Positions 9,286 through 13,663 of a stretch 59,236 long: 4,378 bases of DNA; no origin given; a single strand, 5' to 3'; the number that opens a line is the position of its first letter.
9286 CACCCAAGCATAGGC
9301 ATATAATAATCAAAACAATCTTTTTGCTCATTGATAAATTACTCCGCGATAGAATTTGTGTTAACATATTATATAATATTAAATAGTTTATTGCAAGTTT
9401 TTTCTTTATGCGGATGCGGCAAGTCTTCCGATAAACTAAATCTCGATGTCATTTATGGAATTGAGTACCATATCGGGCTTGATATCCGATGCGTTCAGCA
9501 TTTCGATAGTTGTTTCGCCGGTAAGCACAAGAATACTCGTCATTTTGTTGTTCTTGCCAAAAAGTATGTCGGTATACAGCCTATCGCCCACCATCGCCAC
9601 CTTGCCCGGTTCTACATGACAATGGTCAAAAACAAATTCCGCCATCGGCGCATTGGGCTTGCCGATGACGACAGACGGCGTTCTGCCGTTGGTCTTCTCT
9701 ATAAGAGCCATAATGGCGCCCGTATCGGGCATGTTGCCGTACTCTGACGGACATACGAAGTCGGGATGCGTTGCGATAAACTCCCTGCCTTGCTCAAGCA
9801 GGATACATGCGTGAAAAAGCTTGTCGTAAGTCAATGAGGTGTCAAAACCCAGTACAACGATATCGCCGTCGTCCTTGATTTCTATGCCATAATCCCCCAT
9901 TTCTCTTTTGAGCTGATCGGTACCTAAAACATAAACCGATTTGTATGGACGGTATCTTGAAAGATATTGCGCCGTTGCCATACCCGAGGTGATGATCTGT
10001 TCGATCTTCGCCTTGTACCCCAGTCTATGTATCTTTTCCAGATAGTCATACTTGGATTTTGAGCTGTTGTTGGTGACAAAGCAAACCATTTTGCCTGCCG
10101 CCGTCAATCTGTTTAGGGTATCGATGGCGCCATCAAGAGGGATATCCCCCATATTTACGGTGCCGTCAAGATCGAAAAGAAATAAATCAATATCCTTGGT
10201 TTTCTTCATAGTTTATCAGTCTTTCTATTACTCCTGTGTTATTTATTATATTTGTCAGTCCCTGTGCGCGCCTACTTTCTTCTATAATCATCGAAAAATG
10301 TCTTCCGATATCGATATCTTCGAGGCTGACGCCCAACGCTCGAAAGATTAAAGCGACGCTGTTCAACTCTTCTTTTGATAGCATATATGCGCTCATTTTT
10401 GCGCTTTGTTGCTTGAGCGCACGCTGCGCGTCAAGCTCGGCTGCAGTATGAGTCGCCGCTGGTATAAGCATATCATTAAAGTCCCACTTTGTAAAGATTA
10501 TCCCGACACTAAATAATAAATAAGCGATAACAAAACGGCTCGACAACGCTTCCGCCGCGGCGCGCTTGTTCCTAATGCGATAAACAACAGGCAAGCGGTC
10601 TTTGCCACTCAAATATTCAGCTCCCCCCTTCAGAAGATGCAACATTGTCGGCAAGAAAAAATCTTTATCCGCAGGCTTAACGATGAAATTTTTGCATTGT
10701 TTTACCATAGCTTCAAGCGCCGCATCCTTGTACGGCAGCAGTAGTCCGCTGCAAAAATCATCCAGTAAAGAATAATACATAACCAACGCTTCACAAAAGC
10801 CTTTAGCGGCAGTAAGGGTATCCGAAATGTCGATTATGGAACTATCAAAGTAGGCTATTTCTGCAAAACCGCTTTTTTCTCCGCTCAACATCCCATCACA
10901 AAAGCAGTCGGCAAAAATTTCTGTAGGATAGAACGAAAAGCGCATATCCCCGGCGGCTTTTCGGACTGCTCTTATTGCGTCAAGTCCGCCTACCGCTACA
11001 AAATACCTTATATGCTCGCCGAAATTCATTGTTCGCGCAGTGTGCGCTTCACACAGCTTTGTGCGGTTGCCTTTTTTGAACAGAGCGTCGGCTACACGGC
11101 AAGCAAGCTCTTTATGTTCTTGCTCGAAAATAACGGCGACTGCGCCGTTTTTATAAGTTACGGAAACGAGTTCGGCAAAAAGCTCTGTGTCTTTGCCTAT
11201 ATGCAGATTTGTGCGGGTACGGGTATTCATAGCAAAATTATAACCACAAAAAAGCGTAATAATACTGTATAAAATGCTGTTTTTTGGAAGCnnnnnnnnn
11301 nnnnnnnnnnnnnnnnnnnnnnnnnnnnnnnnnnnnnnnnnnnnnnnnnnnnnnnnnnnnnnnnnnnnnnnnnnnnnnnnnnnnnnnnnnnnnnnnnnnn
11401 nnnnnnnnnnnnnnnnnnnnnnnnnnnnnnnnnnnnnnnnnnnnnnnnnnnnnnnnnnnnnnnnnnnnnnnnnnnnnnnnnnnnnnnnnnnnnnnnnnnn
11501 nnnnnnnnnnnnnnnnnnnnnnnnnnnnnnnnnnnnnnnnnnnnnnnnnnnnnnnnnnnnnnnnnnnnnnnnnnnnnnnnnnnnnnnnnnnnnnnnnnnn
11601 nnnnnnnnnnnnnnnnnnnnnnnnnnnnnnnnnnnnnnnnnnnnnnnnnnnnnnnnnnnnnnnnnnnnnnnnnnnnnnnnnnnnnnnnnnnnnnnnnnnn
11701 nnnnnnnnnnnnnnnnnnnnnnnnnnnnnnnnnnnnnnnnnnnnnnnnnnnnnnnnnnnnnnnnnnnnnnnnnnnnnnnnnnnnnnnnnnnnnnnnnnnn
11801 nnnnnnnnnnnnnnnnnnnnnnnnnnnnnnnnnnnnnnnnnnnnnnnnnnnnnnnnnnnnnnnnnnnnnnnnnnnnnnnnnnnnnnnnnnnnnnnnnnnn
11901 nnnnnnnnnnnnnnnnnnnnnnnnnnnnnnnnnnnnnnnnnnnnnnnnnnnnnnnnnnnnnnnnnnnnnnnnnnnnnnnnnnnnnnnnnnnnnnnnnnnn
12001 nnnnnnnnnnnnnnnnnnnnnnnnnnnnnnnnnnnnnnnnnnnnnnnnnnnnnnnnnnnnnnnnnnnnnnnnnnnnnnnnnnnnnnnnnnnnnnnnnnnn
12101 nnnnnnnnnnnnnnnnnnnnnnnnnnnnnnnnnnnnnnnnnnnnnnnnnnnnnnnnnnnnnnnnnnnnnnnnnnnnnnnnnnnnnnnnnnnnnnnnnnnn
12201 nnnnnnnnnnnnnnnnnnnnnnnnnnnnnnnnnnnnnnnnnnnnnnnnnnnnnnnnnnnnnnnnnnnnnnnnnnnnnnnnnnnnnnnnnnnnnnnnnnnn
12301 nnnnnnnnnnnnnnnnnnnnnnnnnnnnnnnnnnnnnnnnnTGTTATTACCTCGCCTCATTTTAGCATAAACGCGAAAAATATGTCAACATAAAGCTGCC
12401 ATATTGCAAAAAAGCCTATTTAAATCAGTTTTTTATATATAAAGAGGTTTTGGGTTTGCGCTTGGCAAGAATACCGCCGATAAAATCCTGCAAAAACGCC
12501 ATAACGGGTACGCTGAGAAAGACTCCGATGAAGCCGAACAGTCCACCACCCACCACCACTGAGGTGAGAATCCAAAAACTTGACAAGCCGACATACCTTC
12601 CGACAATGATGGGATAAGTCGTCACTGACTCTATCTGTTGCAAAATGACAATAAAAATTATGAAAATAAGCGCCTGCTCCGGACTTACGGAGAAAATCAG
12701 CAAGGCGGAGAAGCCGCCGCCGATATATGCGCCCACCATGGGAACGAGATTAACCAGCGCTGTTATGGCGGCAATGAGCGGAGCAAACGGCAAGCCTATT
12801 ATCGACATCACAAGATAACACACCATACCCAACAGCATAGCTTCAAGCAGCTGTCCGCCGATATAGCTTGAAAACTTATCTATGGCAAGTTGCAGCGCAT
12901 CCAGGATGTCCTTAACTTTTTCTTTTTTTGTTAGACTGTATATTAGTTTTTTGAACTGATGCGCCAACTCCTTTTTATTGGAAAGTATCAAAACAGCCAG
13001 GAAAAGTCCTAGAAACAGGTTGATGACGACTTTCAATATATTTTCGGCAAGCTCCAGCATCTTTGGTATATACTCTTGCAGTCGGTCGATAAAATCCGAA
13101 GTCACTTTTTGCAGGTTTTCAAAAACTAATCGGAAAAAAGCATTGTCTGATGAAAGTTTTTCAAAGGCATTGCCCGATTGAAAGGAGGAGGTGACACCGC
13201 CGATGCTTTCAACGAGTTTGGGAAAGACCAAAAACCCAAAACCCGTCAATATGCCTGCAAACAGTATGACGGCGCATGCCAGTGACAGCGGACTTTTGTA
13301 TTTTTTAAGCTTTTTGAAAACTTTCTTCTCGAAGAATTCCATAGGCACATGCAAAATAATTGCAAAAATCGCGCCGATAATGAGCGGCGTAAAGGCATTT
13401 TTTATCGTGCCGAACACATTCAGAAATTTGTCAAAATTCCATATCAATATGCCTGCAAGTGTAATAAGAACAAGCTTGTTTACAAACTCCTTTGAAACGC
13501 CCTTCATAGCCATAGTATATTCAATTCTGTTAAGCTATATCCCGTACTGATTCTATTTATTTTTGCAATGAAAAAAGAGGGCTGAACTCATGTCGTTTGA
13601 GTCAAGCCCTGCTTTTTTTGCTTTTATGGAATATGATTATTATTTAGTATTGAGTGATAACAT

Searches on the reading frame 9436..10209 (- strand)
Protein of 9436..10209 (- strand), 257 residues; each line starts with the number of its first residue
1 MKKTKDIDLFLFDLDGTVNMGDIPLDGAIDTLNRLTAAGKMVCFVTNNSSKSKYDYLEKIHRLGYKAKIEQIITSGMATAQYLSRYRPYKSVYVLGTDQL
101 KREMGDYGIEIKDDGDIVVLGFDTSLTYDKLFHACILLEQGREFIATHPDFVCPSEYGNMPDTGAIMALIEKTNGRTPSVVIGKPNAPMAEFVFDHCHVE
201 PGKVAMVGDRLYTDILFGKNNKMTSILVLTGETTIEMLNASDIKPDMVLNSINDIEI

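Call 9: search_protein_families(library=pfam, proteins=[window:9436-10209:-], max_evalue=0.001)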
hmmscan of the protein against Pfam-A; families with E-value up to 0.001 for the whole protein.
window:9436-10209:- (257 aa): 5 families
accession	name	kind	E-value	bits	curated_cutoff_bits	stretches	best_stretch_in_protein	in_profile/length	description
PF13344.12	Hydrolase_6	-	2.9e-29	101.5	27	1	10-110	1-101/101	Haloacid dehalogenase-like hydrolase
PF13242.12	Hydrolase_like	-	3.3e-20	72.2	22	1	181-254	1-74/75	HAD-hyrolase-like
PF00702.32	Hydrolase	-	1.6e-08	35.6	26.4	1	7-220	1-189/191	haloacid dehalogenase-like hydrolase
PF13419.12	HAD_2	-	6.4e-07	30.1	23.8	0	182-228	133-178/178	Haloacid dehalogenase-like hydrolase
PF09419.16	PGP_phosphatase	-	9.1e-05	22.5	20.4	1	200-228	135-163/168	Mitochondrial PGP phosphatase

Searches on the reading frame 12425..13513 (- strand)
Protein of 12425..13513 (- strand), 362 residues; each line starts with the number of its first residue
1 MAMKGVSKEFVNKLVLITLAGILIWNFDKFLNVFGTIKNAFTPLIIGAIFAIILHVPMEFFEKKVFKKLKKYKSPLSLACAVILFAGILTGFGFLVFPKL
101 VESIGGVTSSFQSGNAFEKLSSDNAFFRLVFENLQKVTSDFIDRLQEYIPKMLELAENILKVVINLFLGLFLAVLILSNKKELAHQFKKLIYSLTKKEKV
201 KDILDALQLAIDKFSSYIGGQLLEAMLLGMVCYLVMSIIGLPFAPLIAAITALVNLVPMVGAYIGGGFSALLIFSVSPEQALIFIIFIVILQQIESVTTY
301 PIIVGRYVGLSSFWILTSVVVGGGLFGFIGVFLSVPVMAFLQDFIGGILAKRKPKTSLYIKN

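Call 9: search_protein_families(library=pfam, proteins=[window:12425-13513:-], max_evalue=0.001)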
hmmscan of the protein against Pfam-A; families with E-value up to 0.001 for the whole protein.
window:12425-13513:- (362 aa): 1 family
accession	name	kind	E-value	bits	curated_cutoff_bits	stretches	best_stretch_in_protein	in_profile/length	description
PF01594.21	AI-2E_transport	-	2e-47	162.4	34.3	1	16-345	7-323/327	AI-2E family transporter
